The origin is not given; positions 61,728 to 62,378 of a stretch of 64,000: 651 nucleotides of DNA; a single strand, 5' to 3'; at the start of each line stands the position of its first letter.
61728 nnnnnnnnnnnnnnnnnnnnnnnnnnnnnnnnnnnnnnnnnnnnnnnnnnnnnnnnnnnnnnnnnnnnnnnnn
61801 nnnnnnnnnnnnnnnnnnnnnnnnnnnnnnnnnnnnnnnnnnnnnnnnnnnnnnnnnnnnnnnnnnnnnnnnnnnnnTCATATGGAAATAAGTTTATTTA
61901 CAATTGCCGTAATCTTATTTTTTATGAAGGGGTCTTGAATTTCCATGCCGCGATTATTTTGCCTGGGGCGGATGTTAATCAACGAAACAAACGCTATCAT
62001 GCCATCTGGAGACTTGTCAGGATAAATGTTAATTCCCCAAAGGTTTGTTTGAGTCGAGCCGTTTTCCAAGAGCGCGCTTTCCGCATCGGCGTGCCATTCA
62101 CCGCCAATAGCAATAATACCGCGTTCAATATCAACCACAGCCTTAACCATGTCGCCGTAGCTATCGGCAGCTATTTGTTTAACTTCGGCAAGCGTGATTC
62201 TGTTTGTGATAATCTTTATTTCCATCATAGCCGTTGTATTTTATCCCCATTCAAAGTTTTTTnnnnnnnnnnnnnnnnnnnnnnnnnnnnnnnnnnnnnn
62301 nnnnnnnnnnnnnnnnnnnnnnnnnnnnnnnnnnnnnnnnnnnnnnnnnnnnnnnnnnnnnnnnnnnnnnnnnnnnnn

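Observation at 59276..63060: Candidate undescribed module: a TrmB-like wHTH, a DUF-like 116-aa protein, a 99-aa protein (R-x4-H) and a GHKL ATPase with ATGA-overlapping junctions, followed by Phd-VapC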

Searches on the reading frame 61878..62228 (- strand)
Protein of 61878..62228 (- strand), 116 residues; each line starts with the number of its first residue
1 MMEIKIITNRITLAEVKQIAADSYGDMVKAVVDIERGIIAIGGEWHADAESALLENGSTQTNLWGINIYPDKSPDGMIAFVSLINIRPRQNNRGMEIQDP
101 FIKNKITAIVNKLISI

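Call 3: search_protein_families(library=pfam, proteins=[window:61878-62228:-], max_evalue=1)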
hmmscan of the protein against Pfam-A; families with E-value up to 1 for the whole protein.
window:61878-62228:- (116 aa): 1 family
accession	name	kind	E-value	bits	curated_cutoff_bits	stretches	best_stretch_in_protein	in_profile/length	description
PF18924.5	DUF5674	-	6.9e-41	139.1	27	1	6-113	2-109/109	Protein of unknown function (DUF5674)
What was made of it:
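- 61878..62228 (-): DUF5674 protein (116 aa). Acidic alpha/beta protein with invariant K29, D33, H46, W64, G65, N67, I84 and N85. PF18924 at 139 bits (call 3).
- Checked: DUF5674 protein: 62228-61878, 116 aa, PF18924 E=6.9e-41 (call 3).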

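Call 4: search_protein_families(library=padloc, proteins=[window:61878-62228:-], max_evalue=1)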
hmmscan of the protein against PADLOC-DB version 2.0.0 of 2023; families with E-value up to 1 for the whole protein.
window:61878-62228:- (116 aa): 0 families

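Call 5: search_protein_families(library=ncbifam, proteins=[window:61878-62228:-], max_evalue=1)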
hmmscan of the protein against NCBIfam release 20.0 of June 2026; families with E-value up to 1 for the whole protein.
window:61878-62228:- (116 aa): 0 families

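Call 18: find_homologous_proteins(query=window:61878-62228:-)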
Query window:61878-62228:- (116 aa): 621 proteins with E <= 0.001 among 621 candidates; the best 120 are listed.
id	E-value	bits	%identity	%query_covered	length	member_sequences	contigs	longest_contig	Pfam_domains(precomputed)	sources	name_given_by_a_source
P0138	1.8e-68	245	100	100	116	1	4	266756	PF18924.5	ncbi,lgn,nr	ncbi:MAG: DUF5674 family protein [Candidatus Doudnabacteria bacterium]|nr:DUF5674 family protein [Ca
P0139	1.4e-47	178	75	97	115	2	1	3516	PF18924.5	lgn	-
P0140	3.4e-47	177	75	85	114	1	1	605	PF18924.5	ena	-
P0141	4.3e-44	167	69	97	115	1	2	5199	PF18924.5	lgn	-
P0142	7.7e-43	163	68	98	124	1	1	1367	PF18924.5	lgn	-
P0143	8.0e-42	159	65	97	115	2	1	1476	PF18924.5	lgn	-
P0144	1.3e-41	159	68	97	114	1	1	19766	PF18924.5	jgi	jgi:hypothetical protein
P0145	1.5e-41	159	64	97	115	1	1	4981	PF18924.5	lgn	-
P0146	2.4e-41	158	64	97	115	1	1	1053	PF18924.5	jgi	jgi:hypothetical protein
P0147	4.7e-41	157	65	97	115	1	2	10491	PF18924.5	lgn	-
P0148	6.4e-41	157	65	97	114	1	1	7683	PF18924.5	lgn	-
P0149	1.0e-40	156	64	98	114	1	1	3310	PF18924.5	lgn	-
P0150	3.2e-40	154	68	97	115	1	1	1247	PF18924.5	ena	-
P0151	5.9e-40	153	66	98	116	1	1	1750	PF18924.5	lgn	-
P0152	2.4e-39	152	62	97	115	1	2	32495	PF18924.5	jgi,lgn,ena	-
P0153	3.4e-39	151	63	97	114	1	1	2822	PF18924.5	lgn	-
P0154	5.7e-39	150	63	98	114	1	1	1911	PF18924.5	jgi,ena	-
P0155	5.9e-39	150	62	98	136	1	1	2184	PF18924.5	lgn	-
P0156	1.1e-38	149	63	98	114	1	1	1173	PF18924.5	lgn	-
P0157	1.9e-38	149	65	97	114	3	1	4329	PF18924.5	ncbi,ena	-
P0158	2.0e-38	149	67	98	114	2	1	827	PF18924.5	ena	-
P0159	7.6e-38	147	65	97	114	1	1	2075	PF18924.5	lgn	-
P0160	1.2e-37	146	61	97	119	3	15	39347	PF18924.5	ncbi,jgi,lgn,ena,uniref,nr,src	ncbi:MAG: hypothetical protein A2826_01160 [Candidatus Doudnabacteria bacterium RIFCSPHIGHO2_01_FULL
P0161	3.0e-37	145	64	98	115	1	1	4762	PF18924.5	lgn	-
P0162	3.2e-37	145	64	97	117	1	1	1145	PF18924.5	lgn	-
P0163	4.6e-37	144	66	88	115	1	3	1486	PF18924.5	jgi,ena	-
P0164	5.8e-37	144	62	97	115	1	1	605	PF18924.5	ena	-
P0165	9.7e-37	143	63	88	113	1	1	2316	PF18924.5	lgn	-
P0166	1.1e-36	143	60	98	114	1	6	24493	PF18924.5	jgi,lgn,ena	-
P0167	1.1e-36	143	63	98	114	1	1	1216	PF18924.5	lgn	-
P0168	1.3e-36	143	64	97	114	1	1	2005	PF18924.5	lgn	-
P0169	1.3e-36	143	61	98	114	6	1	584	PF18924.5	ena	-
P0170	2.2e-36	142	63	97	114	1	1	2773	PF18924.5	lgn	-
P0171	2.6e-36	142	61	98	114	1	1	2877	PF18924.5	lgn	-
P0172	3.6e-36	141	62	98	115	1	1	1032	PF18924.5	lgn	-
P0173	5.2e-36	141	61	94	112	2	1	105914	PF18924.5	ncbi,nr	ncbi:MAG: hypothetical protein HYT31_04270 [Parcubacteria group bacterium]|nr:hypothetical protein [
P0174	6.5e-36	140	63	97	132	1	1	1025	PF18924.5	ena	-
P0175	8.1e-36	140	60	98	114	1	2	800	PF18924.5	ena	-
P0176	9.1e-36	140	61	97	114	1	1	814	PF18924.5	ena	-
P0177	9.3e-36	140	60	96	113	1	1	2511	PF18924.5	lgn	-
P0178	9.7e-36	140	57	98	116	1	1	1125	PF18924.5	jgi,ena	-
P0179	1.1e-35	140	61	95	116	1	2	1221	PF18924.5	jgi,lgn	-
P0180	1.6e-35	139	60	97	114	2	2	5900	PF18924.5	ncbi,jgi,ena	-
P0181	1.6e-35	139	60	97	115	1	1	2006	PF18924.5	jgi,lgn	-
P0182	1.8e-35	139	62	96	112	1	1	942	PF18924.5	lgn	-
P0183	1.9e-35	139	58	97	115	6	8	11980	PF18924.5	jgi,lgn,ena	-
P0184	2.2e-35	139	60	98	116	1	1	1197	PF18924.5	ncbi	-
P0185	2.2e-35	139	61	98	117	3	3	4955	PF18924.5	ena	-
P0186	4.1e-35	138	58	97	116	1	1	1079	PF18924.5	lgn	-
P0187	5.1e-35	138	63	93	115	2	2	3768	PF18924.5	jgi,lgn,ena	jgi:hypothetical protein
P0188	5.8e-35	137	61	98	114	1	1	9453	PF18924.5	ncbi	ncbi:MAG: DUF5674 family protein [bacterium]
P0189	6.7e-35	137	58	97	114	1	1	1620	PF18924.5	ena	-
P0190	6.7e-35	137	57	99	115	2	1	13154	PF18924.5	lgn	-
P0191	6.9e-35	137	58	99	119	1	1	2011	PF18924.5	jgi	-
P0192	9.8e-35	137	59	96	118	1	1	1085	PF18924.5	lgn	-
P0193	1.1e-34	137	59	93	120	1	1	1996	PF18924.5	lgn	-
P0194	1.2e-34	136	56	98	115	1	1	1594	PF18924.5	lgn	-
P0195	1.3e-34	136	58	97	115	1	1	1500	PF18924.5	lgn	-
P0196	1.5e-34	136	61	94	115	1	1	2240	PF18924.5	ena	-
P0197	1.6e-34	136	59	98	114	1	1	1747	PF18924.5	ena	-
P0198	1.7e-34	136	59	97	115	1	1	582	PF18924.5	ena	-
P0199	2.4e-34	135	58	97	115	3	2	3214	PF18924.5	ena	-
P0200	2.6e-34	135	55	97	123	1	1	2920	PF18924.5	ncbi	-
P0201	3.2e-34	135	57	97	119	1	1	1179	PF18924.5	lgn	-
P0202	3.9e-34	135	60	97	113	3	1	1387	PF18924.5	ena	-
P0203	4.3e-34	135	59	97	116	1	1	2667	PF18924.5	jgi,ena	-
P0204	4.6e-34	135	60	98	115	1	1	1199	PF18924.5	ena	-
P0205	4.6e-34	135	59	93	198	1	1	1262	PF18924.5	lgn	-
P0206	5.0e-34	134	55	98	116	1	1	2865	PF18924.5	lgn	-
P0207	5.3e-34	134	61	97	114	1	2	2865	PF18924.5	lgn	-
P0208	5.3e-34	134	57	98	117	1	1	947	PF18924.5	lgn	-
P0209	5.4e-34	134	61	94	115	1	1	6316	PF18924.5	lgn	-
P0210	5.6e-34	134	58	85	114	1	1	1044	PF18924.5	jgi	jgi:hypothetical protein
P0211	5.6e-34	134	59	97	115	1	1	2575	PF18924.5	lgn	-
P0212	5.6e-34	134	60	97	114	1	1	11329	PF18924.5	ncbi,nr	ncbi:MAG: DUF5674 family protein [bacterium]|nr:DUF5674 family protein [bacterium]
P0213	6.2e-34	134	60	84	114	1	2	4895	PF18924.5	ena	-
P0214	7.0e-34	134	59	97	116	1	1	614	PF18924.5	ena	-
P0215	7.4e-34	134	57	99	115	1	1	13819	PF18924.5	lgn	-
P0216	8.2e-34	134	55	98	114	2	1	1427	PF18924.5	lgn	-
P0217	8.7e-34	134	60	85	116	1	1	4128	PF18924.5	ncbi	-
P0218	9.3e-34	134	61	97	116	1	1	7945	PF18924.5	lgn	-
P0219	1.0e-33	133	55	98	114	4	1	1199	PF18924.5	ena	-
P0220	1.0e-33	133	58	97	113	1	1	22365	PF18924.5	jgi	-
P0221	1.3e-33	133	57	96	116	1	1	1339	PF18924.5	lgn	-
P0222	1.3e-33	133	55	99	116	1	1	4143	PF18924.5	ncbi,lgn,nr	ncbi:MAG: DUF5674 family protein [Candidatus Peribacteraceae bacterium]|nr:DUF5674 family protein [C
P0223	1.5e-33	133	58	97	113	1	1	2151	PF18924.5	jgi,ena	-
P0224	1.7e-33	133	60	98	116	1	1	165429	PF18924.5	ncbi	-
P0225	1.9e-33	133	57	97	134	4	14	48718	PF18924.5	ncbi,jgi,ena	-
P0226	2.0e-33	132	60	98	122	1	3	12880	PF18924.5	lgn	-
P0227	2.1e-33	132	59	96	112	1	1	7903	PF18924.5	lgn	-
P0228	2.1e-33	132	58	97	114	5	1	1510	PF18924.5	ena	-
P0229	2.2e-33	132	56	99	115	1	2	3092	PF18924.5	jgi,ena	jgi:hypothetical protein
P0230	2.4e-33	132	52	99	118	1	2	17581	PF18924.5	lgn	-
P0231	2.4e-33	132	60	98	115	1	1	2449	PF18924.5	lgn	-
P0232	2.5e-33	132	59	97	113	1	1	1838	PF18924.5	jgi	jgi:hypothetical protein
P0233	2.9e-33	132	56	97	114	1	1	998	PF18924.5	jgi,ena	-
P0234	3.0e-33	132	59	97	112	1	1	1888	PF18924.5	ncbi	-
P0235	3.3e-33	132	58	97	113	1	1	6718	PF18924.5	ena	-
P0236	3.6e-33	132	59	97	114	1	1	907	PF18924.5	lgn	-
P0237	4.3e-33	131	56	97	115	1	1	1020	PF18924.5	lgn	-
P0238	4.4e-33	131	57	99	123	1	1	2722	PF18924.5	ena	-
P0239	4.8e-33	131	59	97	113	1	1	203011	PF18924.5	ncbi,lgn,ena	-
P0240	5.1e-33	131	53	98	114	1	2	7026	PF18924.5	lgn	-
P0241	5.3e-33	131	58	97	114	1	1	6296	PF18924.5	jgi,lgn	-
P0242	5.4e-33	131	58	97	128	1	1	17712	PF18924.5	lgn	-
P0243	5.5e-33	131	58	97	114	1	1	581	PF18924.5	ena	-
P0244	5.5e-33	131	54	97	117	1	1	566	PF18924.5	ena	-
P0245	6.3e-33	131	57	97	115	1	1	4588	PF18924.5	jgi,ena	-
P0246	7.4e-33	131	57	97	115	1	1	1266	PF18924.5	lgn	-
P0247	8.3e-33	130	56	96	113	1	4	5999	PF18924.5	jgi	jgi:hypothetical protein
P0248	8.8e-33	130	57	97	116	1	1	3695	PF18924.5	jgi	jgi:hypothetical protein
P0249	9.4e-33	130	59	98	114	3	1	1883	PF18924.5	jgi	jgi:hypothetical protein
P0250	1.1e-32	130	59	97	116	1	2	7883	PF18924.5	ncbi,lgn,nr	ncbi:MAG: DUF5674 family protein [Deltaproteobacteria bacterium]|nr:DUF5674 family protein [Deltapro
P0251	1.2e-32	130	56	84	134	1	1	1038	PF18924.5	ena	-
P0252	1.4e-32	130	57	97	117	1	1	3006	PF18924.5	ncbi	ncbi:MAG: DUF5674 family protein [bacterium]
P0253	1.4e-32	130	52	99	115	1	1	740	PF18924.5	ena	-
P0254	1.5e-32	130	57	92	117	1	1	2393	PF18924.5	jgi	jgi:hypothetical protein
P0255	1.5e-32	130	59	97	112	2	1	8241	PF18924.5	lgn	-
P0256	1.8e-32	129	55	97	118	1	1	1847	PF18924.5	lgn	-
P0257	1.8e-32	129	58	97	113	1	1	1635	PF18924.5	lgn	-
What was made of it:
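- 61878..62228 (-): 621 homologues (call 18).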

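Call 22: find_related_loci(query=A2, collection=genome_contigs, flank=6000)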
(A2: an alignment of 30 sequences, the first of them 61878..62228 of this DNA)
Query A2 (116 aa) in genome_contigs; peptide patterns used: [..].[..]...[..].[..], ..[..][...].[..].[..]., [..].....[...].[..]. (x = any residue, [..] = any of these).
600 stretches matched a pattern (row limit reached: there are more); 546 encode a relative of the query (tblastn E <= 1e-3); the best 80 are kept; 80 distinct loci.
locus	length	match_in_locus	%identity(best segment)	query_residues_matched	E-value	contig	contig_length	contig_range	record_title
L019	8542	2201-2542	59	1-114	2e-43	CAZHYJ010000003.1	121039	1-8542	MAG TPA_asm: uncultured Gammaproteobacteria bacterium isolate SRP263991_co7_335 genome assembly, contig: NODE_75_length_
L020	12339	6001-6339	58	2-114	3e-42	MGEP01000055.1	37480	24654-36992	MAG: Candidatus Uhrbacteria bacterium RIFCSPLOWO2_02_FULL_48_12 rifcsplowo2_02_scaffold_6352, whole genome shotgun seque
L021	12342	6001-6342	56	1-114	3e-41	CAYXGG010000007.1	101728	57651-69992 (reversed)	MAG TPA_asm: uncultured Planctomycetales bacterium isolate SRP150892_co2_491 genome assembly, contig: NODE_171_length_10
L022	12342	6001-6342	54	1-114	2e-40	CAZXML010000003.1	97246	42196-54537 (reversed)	MAG TPA_asm: uncultured Gammaproteobacteria bacterium isolate SRP119689_co1_192 genome assembly, contig: NODE_190_length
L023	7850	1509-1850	57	2-115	1e-39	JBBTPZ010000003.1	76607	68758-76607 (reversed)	MAG: Patescibacteria group bacterium isolate H52-bin030_1 H52_bin030_1_000000000003, whole genome shotgun sequence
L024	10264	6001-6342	56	1-114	2e-39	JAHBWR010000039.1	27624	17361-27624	MAG: Nitrospira sp. isolate ACE_NIT10 NIT10_39, whole genome shotgun sequence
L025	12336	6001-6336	59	4-115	3e-39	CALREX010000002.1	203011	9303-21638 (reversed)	MAG: Candidatus Peribacteria bacterium isolate Ike-200m-53 genome assembly, contig: Ike-200-c12, whole genome shotgun se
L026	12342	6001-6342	54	1-114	3e-39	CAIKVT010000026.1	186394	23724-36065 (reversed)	MAG: uncultured Elusimicrobia bacterium isolate MJ-time_bin-0941 genome assembly, contig: bin-0941:26/84, whole genome s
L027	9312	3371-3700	55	4-113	2e-39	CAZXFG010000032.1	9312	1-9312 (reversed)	MAG TPA_asm: uncultured Gammaproteobacteria bacterium isolate SRP062349_co6_369 genome assembly, contig: NODE_5971_lengt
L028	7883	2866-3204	59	1-114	3e-39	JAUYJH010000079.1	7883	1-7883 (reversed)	MAG: Deltaproteobacteria bacterium isolate C24_metabat.bin.128 C24_k141_778672, whole genome shotgun sequence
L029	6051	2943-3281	56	2-114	2e-39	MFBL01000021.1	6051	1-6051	MAG: Candidatus Curtissbacteria bacterium RIFCSPHIGHO2_12_FULL_41_17 rifcsphigho2_12_scaffold_27706, whole genome shotgu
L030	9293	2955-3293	56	2-114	2e-39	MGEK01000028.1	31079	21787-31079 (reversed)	MAG: Candidatus Uhrbacteria bacterium RIFCSPLOWO2_01_FULL_47_25 rifcsplowo2_01_scaffold_4299, whole genome shotgun seque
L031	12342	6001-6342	54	2-115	6e-39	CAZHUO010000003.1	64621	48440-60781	MAG TPA_asm: uncultured Gammaproteobacteria bacterium isolate SRP263991_co5_609 genome assembly, contig: NODE_1003_lengt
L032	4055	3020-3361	57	1-114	5e-39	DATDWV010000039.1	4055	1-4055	MAG TPA_asm: Patescibacteria group bacterium isolate SMAG_U8121 k141_1968210, whole genome shotgun sequence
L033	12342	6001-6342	53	1-114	1e-38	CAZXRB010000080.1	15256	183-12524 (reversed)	MAG TPA_asm: uncultured Nitrospira sp. isolate SRP290908_co1_153 genome assembly, contig: NODE_5331_length_15256_cov_8.2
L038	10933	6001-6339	52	2-114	2e-38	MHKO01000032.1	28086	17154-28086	MAG: Candidatus Komeilibacteria bacterium RIFCSPLOWO2_02_FULL_48_11 rifcsplowo2_02_scaffold_3209, whole genome shotgun s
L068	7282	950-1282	58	5-115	2e-36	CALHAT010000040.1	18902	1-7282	MAG: Candidatus Pacebacteria bacterium isolate H1_Bin_METABAT__85_sub_1 genome assembly, contig: c_000000611694, whole g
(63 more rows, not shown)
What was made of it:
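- Patchy distribution over about 20 phyla at about 50-59% identity (call 22).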

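Call 34: search_solved_structures(query=A2, max_evalue=10, show_alignments=2)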
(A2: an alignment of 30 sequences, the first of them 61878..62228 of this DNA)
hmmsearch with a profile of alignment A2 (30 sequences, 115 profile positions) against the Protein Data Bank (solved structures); distinct sequences matched with E-value up to 10: 0.

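Call 47: find_related_loci(query=A2, collection=viral_contigs, flank=5000)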
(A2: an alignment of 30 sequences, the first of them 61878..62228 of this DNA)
Query A2 (116 aa) in viral_contigs; peptide patterns used: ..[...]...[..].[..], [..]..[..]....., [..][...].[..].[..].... (x = any residue, [..] = any of these).
69 stretches matched a pattern; 1 encode a relative of the query (tblastn E <= 1e-3); 1 distinct loci.
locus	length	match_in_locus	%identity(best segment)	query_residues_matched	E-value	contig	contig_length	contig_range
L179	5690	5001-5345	46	1-114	2e-30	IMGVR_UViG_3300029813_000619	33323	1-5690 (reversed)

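Call 52: predict_structure(alignment_id=A6)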
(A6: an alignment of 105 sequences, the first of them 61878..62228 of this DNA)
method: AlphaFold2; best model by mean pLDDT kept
length: 116 residues; sequences in the alignment: 105
mean_pLDDT: 95.5   pTM: 0.89
mean pLDDT of the five models: 95.5, 95.1, 94.6, 93.6, 92.2
residues with pLDDT >= 90: 105; 70-90: 10; 50-70: 1; < 50: 0
segments of 3 or more residues with pLDDT < 50: none
pLDDT, mean of each block of 10 residues (from residue 1): 90 95 92 99 96 98 98 94 96 96 98 91
secondary structure, 60 per line:
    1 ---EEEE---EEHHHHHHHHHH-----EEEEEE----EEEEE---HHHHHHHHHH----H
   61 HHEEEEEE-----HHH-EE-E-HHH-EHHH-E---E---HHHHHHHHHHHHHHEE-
elements in order: E4-7 H13-22 E28-33 E38-42 H46-55 E63-68 H100-113
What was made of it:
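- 61878..62228 (-): AF2 pLDDT 95.5 (call 52).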

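Call 60: search_protein_families(library=pfam, alignment_id=A6, max_evalue=10)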
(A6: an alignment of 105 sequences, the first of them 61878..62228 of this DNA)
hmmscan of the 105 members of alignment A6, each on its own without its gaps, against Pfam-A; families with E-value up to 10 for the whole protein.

A. member 1, window:61878-62228:- (116 aa): 1 family
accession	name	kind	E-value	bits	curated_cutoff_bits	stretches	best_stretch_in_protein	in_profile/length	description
PF18924.5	DUF5674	-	6.9e-41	139.1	27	1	6-113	2-109/109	Protein of unknown function (DUF5674)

B. families by the number of members that match (of 105 scanned): 33 families (the first 25 are shown)
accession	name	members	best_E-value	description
PF18924.5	DUF5674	105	8.1e-44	Protein of unknown function (DUF5674)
PF11979.13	SARA_C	12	0.0026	Smad anchor for receptor activation-like, C-terminal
PF18908.5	DUF5663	6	0.017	Protein of unknown function (DUF5663)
PF19304.4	PGDH_inter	5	0.019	D-3-phosphoglycerate dehydrogenase intervening domain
PF01202.28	SKI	2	0.048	Shikimate kinase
PF08766.16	DEK_C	2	0.053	DEK C terminal domain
PF16842.11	RRM_occluded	2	0.069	Occluded RNA-recognition motif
PF03413.25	PepSY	2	0.095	Peptidase propeptide and YPEB domain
PF11098.13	Chlorosome_CsmC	1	0.0067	Chlorosome envelope protein C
PF20468.4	HPS6_C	1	0.0083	Hermansky-Pudlak syndrome 6 protein C-terminal domain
PF21960.2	RCF1-5-like_lid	1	0.012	RCF1/5-like, AAA+ ATPase lid domain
PF02834.22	LigT_PEase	1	0.027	LigT like Phosphoesterase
PF05223.17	MecA_N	1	0.027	NTF2-like N-terminal transpeptidase domain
PF19775.4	DUF6261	1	0.028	Family of unknown function (DUF6261)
PF11834.13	KHA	1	0.039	KHA, dimerisation domain of potassium ion channel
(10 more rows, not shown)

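Call 65: fold_search(model_id=the predicted structure, library=pdb)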
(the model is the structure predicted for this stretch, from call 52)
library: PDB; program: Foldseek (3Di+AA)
matches with E <= 10: 60; with E <= 0.001: 0
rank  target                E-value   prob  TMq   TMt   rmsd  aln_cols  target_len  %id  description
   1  1xfj                  5.2e-01  0.30  0.30  0.15   7.1        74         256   15  Crystal structure of protein CC_0490 from Caulobacter crescentus, Pfam DUF152 (released 2004-09-21)
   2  7bpl_MODEL_1_A        5.2e-01  0.13  0.27  0.28   5.9        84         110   13  Solution NMR structure of NF1; de novo designed protein with a novel fold (released 2021-03-24)
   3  8wm6_D                2.2e+00  0.06  0.31  0.27   9.3       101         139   15  The structure of PSI-CAC(L-14)of R.salina at 2.7 angstroms resolution (released 2024-05-29)
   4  9mgw_D                2.2e+00  0.04  0.27  0.24  10.1       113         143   12  Dunaliella salina PSI-LHCI-TIDI1 supercomplex (released 2025-06-25)
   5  7ew6_D                2.4e+00  0.04  0.25  0.21  10.2        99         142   11  Barley photosystem I-LHCI-Lhca5 supercomplex (released 2021-12-22)
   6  6sl5_D                2.5e+00  0.02  0.23  0.20  14.6       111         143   13  Dunaliella Photosystem I Supercomplex (released 2020-06-24)
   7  1u05_A                3.1e+00  0.05  0.24  0.13   7.2        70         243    7  Crystal structure of protein yfiH from Shigella flexneri, Pfam DUF152 (released 2004-08-17)
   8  4xk8_d                3.7e+00  0.04  0.28  0.24   9.1        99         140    9  Crystal structure of plant photosystem I-LHCI super-complex at 2.8 angstrom resolution (released 2015-06-10)
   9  6fcx_A                3.7e+00  0.01  0.15  0.05  14.4       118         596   13  Structure of human 5,10-methylenetetrahydrofolate reductase (MTHFR) (released 2018-05-16)
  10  2f9z_C                4.0e+00  0.11  0.35  0.27   5.6        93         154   10  Complex between the chemotaxis deamidase CheD and the chemotaxis phosphatase CheC from Thermotoga maritima (released 2006-06-06)
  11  7y5e_D2               4.0e+00  0.06  0.32  0.29   6.9        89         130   13  In situ single-PBS-PSII-PSI-LHCs megacomplex. (released 2023-02-01)
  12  6k61_d                4.0e+00  0.04  0.28  0.25   8.8       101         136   13  Cryo-EM structure of the tetrameric photosystem I from a heterocyst-forming cyanobacterium Anabaena sp. PCC7120 (released 2019-10-09)
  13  7dkz_D                4.0e+00  0.04  0.28  0.24   9.1        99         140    9  Structure of plant photosystem I-light harvesting complex I supercomplex (released 2021-03-31)
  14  8co1_A1               4.0e+00  0.03  0.17  0.05   8.6        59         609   22  Type II Secretion System (released 2024-04-10)
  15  6ryw                  4.8e+00  0.05  0.19  0.05   6.6        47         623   17  Copper oxidase from Colletotrichum graminicola (released 2019-11-13)
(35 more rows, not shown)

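Call 74: search_dna_similar(query=window:61881-62228:-, collection=plasmids, mode=protein, max_rows=10)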
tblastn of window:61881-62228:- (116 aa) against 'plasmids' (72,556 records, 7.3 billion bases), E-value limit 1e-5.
Records with a match: 32; places in all: 40; records where one place covers at least 80% of the query: 25.
Best place of each record, by identity: <60% 32.
By first word of the organism name: Nostoc 18; Calothrix 4; Aulosira 2; Anabaena 2; Tolypothrix 2; Trichormus 2; Gloeothece 1; Microchaete 1.
By predicted mobility (MOB-suite, as given by PLSDB): conjugative 18; non-mobilizable 8; mobilizable 6.
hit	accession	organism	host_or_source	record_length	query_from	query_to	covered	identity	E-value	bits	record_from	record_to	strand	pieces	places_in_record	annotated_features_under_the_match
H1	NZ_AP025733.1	Nostoc cf. commune SO-36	-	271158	6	114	94%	49.5%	2e-22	97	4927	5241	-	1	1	DUF5674 family protein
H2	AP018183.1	Nostoc carneum NIES-2107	-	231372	6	114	94%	48.6%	1e-21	95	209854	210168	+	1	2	hypothetical protein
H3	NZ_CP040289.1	Nostoc sp. C057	Phaeoceros,pure culture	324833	6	114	94%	48.6%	2e-21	95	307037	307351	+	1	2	DUF5674 family protein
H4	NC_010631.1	Nostoc punctiforme PCC 73102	-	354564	6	114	94%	48.6%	3e-21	94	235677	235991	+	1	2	DUF5674 family protein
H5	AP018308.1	Aulosira laxa NIES-50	-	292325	6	114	94%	48.6%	3e-21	94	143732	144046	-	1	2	hypothetical protein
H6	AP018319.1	Nostoc sp. HK-01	-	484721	6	114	94%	47.7%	2e-20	92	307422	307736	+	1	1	hypothetical protein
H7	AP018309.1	Aulosira laxa NIES-50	-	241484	6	114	94%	47.7%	3e-20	91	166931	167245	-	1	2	hypothetical protein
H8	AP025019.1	Calothrix sp. PCC 7716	-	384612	4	114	96%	42.3%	1e-16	81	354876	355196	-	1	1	hypothetical protein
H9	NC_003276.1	Nostoc sp. PCC 7120 = FACHB-418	-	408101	9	114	91%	43.8%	4e-10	87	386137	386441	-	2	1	none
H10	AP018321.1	Nostoc sp. HK-01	-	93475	9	114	91%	43.4%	3e-17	82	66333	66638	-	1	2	hypothetical protein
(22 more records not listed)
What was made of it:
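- Present on 32 Nostocales plasmids, 18 of them conjugative, with two copies in some records (call 74).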
